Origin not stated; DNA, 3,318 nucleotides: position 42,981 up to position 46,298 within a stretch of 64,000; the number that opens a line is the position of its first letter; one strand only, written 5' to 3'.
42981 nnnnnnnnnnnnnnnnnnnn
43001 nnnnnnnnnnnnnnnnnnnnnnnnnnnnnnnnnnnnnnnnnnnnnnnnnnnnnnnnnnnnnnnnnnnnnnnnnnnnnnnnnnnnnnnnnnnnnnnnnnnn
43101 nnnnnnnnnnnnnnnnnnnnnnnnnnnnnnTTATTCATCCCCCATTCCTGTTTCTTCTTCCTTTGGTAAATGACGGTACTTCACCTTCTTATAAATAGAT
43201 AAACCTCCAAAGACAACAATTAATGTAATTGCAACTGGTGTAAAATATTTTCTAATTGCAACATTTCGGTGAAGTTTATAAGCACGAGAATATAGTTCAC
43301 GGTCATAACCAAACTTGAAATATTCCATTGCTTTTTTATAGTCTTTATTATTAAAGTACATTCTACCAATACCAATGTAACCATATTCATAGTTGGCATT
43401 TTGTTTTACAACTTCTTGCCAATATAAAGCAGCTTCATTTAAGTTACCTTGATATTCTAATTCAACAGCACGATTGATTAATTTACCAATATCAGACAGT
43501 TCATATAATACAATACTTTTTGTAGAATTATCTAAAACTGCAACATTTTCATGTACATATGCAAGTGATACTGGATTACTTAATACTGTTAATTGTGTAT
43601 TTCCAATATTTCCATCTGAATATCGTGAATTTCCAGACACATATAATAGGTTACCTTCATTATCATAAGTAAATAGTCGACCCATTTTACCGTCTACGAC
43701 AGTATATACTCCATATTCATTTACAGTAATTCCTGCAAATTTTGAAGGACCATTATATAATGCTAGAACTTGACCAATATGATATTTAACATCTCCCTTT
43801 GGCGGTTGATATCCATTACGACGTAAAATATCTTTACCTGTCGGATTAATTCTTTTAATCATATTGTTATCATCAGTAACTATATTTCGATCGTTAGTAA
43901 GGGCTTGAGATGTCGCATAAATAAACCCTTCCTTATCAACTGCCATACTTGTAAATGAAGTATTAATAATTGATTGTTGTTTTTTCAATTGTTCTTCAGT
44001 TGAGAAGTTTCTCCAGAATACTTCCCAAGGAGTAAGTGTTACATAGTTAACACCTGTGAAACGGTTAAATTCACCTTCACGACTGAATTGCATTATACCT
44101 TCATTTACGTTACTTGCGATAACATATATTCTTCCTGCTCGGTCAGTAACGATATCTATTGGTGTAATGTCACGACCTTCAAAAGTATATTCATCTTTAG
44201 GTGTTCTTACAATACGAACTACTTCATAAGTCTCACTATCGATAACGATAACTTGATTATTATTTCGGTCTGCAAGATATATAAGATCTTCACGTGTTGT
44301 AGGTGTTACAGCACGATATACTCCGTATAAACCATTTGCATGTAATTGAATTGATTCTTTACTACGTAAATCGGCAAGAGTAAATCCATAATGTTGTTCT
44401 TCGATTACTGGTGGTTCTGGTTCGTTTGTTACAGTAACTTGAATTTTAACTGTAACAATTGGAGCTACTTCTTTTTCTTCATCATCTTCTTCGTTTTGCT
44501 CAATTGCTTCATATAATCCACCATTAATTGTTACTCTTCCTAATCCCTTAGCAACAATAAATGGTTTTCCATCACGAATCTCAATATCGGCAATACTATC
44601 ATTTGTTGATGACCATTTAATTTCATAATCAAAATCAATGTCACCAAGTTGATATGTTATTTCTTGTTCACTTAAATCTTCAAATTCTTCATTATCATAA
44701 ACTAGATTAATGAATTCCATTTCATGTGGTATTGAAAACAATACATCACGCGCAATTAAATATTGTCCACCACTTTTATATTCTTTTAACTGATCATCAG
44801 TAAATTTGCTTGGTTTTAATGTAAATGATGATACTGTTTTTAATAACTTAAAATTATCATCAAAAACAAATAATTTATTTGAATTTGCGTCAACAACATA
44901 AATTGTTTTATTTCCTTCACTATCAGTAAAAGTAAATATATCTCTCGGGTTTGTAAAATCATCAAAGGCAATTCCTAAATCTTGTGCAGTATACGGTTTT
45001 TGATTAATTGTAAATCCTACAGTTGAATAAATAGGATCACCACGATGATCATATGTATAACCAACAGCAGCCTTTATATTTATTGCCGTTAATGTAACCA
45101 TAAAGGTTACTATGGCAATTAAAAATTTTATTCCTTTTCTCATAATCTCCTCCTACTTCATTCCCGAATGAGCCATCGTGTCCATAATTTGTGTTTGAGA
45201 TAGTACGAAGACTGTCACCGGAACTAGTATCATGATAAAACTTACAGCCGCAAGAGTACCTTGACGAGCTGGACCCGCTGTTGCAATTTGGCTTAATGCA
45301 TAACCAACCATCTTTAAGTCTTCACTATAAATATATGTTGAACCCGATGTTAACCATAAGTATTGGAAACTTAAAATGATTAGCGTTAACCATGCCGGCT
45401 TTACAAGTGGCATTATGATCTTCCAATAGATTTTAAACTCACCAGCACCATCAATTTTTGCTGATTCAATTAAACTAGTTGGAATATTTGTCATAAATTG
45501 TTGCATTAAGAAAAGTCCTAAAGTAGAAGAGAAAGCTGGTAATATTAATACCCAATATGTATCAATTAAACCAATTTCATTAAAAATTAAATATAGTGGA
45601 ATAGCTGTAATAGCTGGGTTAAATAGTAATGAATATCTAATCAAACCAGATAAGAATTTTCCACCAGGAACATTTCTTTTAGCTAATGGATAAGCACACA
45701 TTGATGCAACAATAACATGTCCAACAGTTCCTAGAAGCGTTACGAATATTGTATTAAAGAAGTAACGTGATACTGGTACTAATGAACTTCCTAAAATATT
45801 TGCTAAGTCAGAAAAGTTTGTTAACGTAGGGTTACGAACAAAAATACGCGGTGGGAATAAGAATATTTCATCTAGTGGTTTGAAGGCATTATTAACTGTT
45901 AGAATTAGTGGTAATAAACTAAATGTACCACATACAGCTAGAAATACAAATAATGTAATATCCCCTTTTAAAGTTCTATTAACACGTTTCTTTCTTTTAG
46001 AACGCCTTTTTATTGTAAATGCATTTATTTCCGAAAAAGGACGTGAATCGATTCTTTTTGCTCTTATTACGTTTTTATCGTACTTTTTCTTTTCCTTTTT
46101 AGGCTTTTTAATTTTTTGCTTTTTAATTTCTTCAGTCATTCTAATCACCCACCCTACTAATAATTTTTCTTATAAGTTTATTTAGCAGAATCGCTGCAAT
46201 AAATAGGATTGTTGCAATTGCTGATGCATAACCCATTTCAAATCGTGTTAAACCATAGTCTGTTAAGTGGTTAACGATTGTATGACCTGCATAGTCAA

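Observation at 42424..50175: Sugar-ABC-permease-associated ectoprotein module with no characterised function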

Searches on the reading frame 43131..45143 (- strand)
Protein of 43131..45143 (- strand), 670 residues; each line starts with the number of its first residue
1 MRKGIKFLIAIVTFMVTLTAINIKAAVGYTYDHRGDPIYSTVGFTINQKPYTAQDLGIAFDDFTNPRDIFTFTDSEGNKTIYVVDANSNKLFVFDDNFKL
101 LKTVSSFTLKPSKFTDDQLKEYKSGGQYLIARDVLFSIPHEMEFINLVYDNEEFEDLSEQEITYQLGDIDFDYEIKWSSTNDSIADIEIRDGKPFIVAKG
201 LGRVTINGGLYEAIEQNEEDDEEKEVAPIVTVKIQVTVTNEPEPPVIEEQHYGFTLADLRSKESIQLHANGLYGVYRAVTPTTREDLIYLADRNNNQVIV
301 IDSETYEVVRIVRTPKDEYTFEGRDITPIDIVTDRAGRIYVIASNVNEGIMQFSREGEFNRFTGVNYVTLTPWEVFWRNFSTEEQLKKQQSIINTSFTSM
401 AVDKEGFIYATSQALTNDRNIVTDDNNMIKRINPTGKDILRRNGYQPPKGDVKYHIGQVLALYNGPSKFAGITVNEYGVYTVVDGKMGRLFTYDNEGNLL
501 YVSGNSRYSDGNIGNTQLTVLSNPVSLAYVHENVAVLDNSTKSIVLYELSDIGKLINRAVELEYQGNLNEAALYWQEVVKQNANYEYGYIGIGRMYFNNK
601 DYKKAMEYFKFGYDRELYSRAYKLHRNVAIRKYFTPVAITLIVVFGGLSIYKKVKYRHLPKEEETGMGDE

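Call 4: search_protein_families(library=pfam, proteins=[window:43131-45143:-], max_evalue=0.01)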
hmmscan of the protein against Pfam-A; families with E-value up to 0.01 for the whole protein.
window:43131-45143:- (670 aa): 5 families
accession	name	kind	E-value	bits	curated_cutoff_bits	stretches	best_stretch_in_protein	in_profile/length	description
PF00515.34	TPR_1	-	6.1e-05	23.1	27.8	0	588-610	3-25/34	Tetratricopeptide repeat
PF07719.23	TPR_2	-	0.00027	21.2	27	0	588-610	3-25/34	Tetratricopeptide repeat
PF06739.17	SBBP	-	0.0011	19.3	20.5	0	323-343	10-30/38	Beta-propeller repeat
PF01436.27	NHL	-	0.0016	18.8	20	0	286-300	13-27/28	NHL repeat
PF13432.12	TPR_16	-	0.0039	18.1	32.7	1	558-610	3-55/65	Tetratricopeptide repeat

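Call 5: search_protein_families(library=ncbifam, proteins=[window:43131-45143:-], max_evalue=0.01)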
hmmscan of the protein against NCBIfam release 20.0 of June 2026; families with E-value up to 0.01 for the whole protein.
window:43131-45143:- (670 aa): 3 families
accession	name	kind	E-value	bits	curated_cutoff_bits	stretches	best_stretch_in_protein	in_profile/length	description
TIGR02276.1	beta_rpt_yvtn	repeat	8.2e-06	25.7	27.85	1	288-313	6-31/42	beta-propeller repeat protein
NF033920.0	C39_PA2778_fam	equivalog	0.0015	18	150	1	554-618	158-222/255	PA2778 family cysteine peptidase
NF033206.1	ScyE_fam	subfamily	0.0067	16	80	0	78-116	149-186/333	ScyD/ScyE family protein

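Call 12: find_homologous_proteins(query=window:43131-45143:-, max_evalue=0.00001)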
Query window:43131-45143:- (670 aa): 373 proteins with E <= 0.00001 among 8000 candidates; the best 120 are listed.
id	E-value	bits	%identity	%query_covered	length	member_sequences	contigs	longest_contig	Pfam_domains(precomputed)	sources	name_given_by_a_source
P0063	0.0e+0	1508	100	100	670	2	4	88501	-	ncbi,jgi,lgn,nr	ncbi:MAG TPA: hypothetical protein GXZ48_00775 [Acholeplasmataceae bacterium]|jgi:hypothetical prote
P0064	0.0e+0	1054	70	100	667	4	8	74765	-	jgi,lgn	-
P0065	1.5e-241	822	57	100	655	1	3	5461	-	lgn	-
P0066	1.5e-234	799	56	100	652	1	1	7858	-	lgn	-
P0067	2.5e-227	775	54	100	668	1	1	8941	-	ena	-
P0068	1.7e-226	772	54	100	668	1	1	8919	-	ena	-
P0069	5.9e-222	757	53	100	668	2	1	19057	-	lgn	-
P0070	1.2e-217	743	53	97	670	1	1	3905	-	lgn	-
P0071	6.7e-217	740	52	100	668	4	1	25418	PF02368.25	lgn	-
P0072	1.5e-215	736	52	99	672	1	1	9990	-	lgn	-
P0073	5.3e-215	734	53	100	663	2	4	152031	-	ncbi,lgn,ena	-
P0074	6.9e-215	734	55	97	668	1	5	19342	PF01436.28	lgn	-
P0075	1.5e-211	723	50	100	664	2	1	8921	-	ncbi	-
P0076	9.3e-211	720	50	100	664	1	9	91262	-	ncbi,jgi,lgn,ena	ncbi:MAG: hypothetical protein WC008_00775 [Bacilli bacterium]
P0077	2.8e-209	715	52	100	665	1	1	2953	-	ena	-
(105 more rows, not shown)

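Call 31: search_solved_structures(query=A2, max_evalue=1)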
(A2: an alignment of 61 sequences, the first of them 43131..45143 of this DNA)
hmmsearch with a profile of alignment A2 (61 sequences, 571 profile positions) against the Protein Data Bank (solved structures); distinct sequences matched with E-value up to 1: 52.
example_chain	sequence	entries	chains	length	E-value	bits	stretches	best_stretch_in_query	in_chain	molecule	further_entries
7qrw_A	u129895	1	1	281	1.8e-09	39.8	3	379-449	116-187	Isoform 4 of Tripartite motif-containing protein 3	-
6d69_A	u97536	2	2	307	1.8e-08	36.5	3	377-450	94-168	NHL Repeat Region of D. melanogaster Thin | Thin, isoform D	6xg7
7qrx_A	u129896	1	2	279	1.6e-06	30.1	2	379-448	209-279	E3 ubiquitin-protein ligase TRIM71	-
9jur_A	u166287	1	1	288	1.8e-06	29.9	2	379-448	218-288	E3 ubiquitin-protein ligase TRIM71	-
8j72_A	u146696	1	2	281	2.7e-06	29.3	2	379-448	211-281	E3 ubiquitin-protein ligase TRIM71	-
7obi_A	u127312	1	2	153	4.8e-05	25.2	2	462-512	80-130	CTPR-rv4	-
7b96_A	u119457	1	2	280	0.0001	24.1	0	379-449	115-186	Isoform 2 of Tripartite motif-containing protein 2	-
7qrv_A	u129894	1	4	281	0.00013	23.8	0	379-449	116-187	Tripartite motif-containing protein 2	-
7b2r_A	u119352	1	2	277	0.00016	23.4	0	379-450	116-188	Tripartite motif-containing protein 2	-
6fpt_A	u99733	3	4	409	0.00024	22.8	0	391-450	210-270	E3 ubiquitin-protein ligase TRIM71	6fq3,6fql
3fwv_A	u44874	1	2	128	0.00027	22.7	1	446-518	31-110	Hsc70/Hsp90-organizing protein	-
9gzg_A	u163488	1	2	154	0.00031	22.5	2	463-513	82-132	Engineered CTPR protein with glutamic acids for conductivity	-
1q7f_A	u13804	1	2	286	0.00047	21.9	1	379-446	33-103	brain tumor CG10719-PA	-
4zlr_A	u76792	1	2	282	0.00047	21.9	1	379-441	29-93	Brain tumor protein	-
5ex7_A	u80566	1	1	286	0.00053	21.7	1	379-441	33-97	Brain tumor protein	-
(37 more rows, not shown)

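Call 35: predict_structure(alignment_id=A2)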
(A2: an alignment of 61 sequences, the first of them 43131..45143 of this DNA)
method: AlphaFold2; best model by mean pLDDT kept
length: 670 residues; sequences in the alignment: 61
mean_pLDDT: 84.0   pTM: 0.77
mean pLDDT of the five models: 84.0, 82.6, 80.7, 80.7, 79.5
residues with pLDDT >= 90: 333; 70-90: 223; 50-70: 82; < 50: 32
segments of 3 or more residues with pLDDT < 50: 20-29, 440-444, 510-517, 665-670
pLDDT, mean of each block of 10 residues (from residue 1): 73 71 38 62 83 94 96 94 97 97 97 93 92 82 94 93 91 95 98 97 97 76 81 96 84 87 94 96 93 97 96 78 85 93 85 91 67 68 57 76 91 80 80 67 58 65 80 92 88 87 66 51 92 93 92 92 93 94 87 93 93 86 89 83 86 75 48
secondary structure, 60 per line:
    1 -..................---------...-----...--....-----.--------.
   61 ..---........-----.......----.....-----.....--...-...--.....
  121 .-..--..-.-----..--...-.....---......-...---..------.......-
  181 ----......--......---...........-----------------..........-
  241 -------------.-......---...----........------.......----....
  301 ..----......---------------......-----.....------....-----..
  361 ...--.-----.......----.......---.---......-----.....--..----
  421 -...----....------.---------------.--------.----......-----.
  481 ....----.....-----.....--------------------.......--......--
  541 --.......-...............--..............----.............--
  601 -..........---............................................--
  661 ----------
elements in order: H2-19 E29-31 E37-39 E42-45 E66-73 E79-85 E90-94 E100-104 E107-109 H116-121 E144-148 H152-157 E159-161 E173-179 E185-190 E193-198 E202-212 E230-239 H256-261 E265-267 E272-279 E286-292 E297-302 E307-312 E328-333 E339-343 E350-353 E359-363 H372-378 H383-389 E397-402 E408-412 E422-424 E429-432 E469-474 E480-484 E489-493 E499-503 E524-530 E533-538 E543-549 H551-565 H568-581 H586-598 H602-611 H615-658

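Call 39: fold_search(model_id=the predicted structure, library=pdb)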
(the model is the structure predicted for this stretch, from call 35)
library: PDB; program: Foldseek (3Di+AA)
matches with E <= 10: 1554; with E <= 0.001: 398
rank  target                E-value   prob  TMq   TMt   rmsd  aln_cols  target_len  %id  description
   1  6fq3_A                4.1e-12  1.00  0.21  0.34  22.5       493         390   14  Crystal structure of Danio rerio Lin41 filamin-NHL domains in complex with lin-29A 5'UTR 13mer RNA (released 2018-05-09)
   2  6xg7                  1.7e-11  1.00  0.26  0.57  13.8       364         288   14  1.3 A Resolution Structure of the of the NHL Repeat Region of D. melanogaster Thin (released 2020-12-16)
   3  6fpt_B                2.1e-11  1.00  0.27  0.44  23.3       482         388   13  Crystal structure of Danio rerio Lin41 filamin-NHL domains (released 2018-05-09)
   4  8j72_B                7.8e-11  1.00  0.27  0.59   5.2       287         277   17  Crystal structure of mammalian Trim71 in complex with lncRNA Trincr1 (released 2024-03-06)
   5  6fpt_A                8.2e-11  1.00  0.21  0.33  21.2       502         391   13  Crystal structure of Danio rerio Lin41 filamin-NHL domains (released 2018-05-09)
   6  7qrv_D                1.4e-10  1.00  0.31  0.68   8.0       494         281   13  Crystal structure of NHL domain of TRIM2 (full C-terminal) (released 2022-05-04)
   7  7qrv_A                1.5e-10  1.00  0.21  0.41   9.1       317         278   15  Crystal structure of NHL domain of TRIM2 (full C-terminal) (released 2022-05-04)
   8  7qrv_B                1.7e-10  1.00  0.32  0.72   5.3       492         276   13  Crystal structure of NHL domain of TRIM2 (full C-terminal) (released 2022-05-04)
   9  6d69                  2.9e-10  1.00  0.27  0.57  13.2       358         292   14  Crystal Structure of the NHL Repeat Region of D. melanogaster Thin (released 2019-04-24)
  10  7nyq_A                3.5e-10  1.00  0.21  0.41  10.4       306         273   16  Crystal structure of the Mei-P26 NHL domain (released 2022-05-04)
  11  7b96_A                4.1e-10  1.00  0.32  0.71   6.2       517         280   12  NHL domain of human TRIM2 (released 2022-01-12)
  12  7qrw                  4.1e-10  1.00  0.25  0.55  14.3       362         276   14  Crystal structure of NHL domain of TRIM3 (released 2022-05-04)
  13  8j72_A                4.6e-10  1.00  0.26  0.58   6.0       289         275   17  Crystal structure of mammalian Trim71 in complex with lncRNA Trincr1 (released 2024-03-06)
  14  7b2r_B                4.6e-10  1.00  0.22  0.44   9.4       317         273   16  Crystal structure of NHL domain of TRIM2 (released 2021-01-13)
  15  7qrx_A                8.9e-10  1.00  0.26  0.57   5.9       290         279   17  Crystal structure of NHL domain of TRIM71 (released 2022-05-04)
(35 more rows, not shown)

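Call 78: find_related_loci(query=A2, collection=metagenome_contigs, flank=10000)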
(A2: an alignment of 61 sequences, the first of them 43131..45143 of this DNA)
Query A2 (670 aa) in metagenome_contigs; peptide patterns used: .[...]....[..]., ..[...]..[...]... (x = any residue, [..] = any of these).
341 stretches matched a pattern; 130 encode a relative of the query (tblastn E <= 1e-3); the best 80 are kept; 80 distinct loci.
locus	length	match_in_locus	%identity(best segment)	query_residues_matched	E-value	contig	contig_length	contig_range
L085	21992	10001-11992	50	1-669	0e+0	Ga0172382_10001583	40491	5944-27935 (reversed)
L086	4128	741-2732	50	1-669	0e+0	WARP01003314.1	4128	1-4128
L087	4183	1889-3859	51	1-670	0e+0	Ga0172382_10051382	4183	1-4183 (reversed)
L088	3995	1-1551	60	142-670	0e+0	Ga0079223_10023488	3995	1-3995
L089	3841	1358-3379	50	1-670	0e+0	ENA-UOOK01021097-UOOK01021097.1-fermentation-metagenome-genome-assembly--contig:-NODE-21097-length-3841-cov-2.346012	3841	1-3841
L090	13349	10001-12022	49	1-670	0e+0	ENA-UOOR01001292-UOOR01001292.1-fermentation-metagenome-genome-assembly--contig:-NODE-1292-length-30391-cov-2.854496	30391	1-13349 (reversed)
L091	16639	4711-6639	50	1-664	0e+0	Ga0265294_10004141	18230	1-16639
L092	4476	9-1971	52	11-670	0e+0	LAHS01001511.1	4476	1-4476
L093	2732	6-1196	61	274-670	3e-164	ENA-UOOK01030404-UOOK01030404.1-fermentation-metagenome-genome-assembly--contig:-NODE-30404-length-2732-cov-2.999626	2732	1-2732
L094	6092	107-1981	39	3-670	2e-133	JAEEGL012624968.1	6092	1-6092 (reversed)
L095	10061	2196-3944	47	1-670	3e-122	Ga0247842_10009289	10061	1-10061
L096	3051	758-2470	50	1-663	3e-125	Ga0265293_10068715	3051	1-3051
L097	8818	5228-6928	51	1-648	1e-117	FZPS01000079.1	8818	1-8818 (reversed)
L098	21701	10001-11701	51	1-648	1e-117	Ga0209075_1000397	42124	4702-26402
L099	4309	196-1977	47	2-670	9e-119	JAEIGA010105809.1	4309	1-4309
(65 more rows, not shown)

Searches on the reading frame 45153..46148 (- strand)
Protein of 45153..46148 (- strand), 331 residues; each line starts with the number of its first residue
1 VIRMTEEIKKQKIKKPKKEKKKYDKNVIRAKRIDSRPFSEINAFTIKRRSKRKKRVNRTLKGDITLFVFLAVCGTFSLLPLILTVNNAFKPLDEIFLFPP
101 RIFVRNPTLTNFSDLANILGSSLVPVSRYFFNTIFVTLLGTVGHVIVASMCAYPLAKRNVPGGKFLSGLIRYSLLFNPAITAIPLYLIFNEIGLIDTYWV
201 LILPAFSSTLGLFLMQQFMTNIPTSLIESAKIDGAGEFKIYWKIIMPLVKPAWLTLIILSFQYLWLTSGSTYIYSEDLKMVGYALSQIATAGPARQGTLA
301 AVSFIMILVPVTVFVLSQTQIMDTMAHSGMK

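Call 4: search_protein_families(library=pfam, proteins=[window:45153-46148:-], max_evalue=0.01)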
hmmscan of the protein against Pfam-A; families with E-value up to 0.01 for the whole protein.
window:45153-46148:- (331 aa): 1 family
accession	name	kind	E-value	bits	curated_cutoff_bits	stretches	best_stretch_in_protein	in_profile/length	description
PF00528.27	BPD_transp_1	-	2.3e-14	54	26.4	1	146-320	3-176/184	Binding-protein-dependent transport system inner membrane component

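Call 5: search_protein_families(library=ncbifam, proteins=[window:45153-46148:-], max_evalue=0.01)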
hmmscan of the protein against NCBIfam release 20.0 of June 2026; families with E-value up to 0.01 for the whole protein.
window:45153-46148:- (331 aa): 16 families
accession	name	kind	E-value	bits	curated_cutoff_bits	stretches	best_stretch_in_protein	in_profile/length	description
NF040932.1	ABC_arch_GlcU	equivalog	1e-19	71.3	340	1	67-316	6-255/272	glucose ABC transporter permease GlcU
NF008210.0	PRK10973.1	equivalog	1.8e-17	64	297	1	70-317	16-267/281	sn-glycerol-3-phosphate ABC transporter permease UgpE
NF008231.0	PRK10998.1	equivalog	1.5e-12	47.7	261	1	61-331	15-295/296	maltose ABC transporter permease MalG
NF007047.0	PRK09500.1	equivalog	1.1e-08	35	326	1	131-319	61-250/257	spermidine/putrescine ABC transporter permease PotC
TIGR01581.1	Mo_ABC_porter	hypoth_equivalog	1.7e-08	34.2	210.3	1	136-263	29-170/225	ABC transporter permease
TIGR02139.1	permease_CysT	equivalog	7.2e-07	29.1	246.1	1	95-282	19-218/265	sulfate ABC transporter permease subunit CysT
TIGR02141.1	modB_ABC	equivalog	1.2e-06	28.3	182.6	1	134-262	4-146/208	molybdate ABC transporter permease subunit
NF007852.0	PRK10561.1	equivalog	2.9e-06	27.4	335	1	217-265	179-227/295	sn-glycerol-3-phosphate ABC transporter permease UgpA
NF006939.0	PRK09421.1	equivalog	2.8e-05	23.6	262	1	136-273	18-170/230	molybdate ABC transporter permease subunit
NF040931.1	ABC_arch_GlcT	equivalog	3.6e-05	23.5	360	1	203-263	151-214/278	glucose ABC transporter permease GlcT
NF011624.0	PRK15050.1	equivalog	9.6e-05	21.6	247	0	219-261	184-226/297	2-aminoethylphosphonate ABC transporter permease subunit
TIGR00969.1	3a0106s02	subfamily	0.00011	21.8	240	1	133-323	66-270/272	sulfate ABC transporter permease subunit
NF043073.1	MMSYN1_0195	equivalog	0.00012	20.4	1250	1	131-261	60-192/1021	spermidine/putrescine ABC transporter permease/substrate-binding protein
NF008208.0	PRK10971.1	equivalog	0.00016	21.2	415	1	150-262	80-206/277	sulfate/thiosulfate ABC transporter permease CysT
TIGR01097.1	PhnE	equivalog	0.00018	21.1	216.7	1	65-261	9-192/252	phosphonate ABC transporter, permease protein PhnE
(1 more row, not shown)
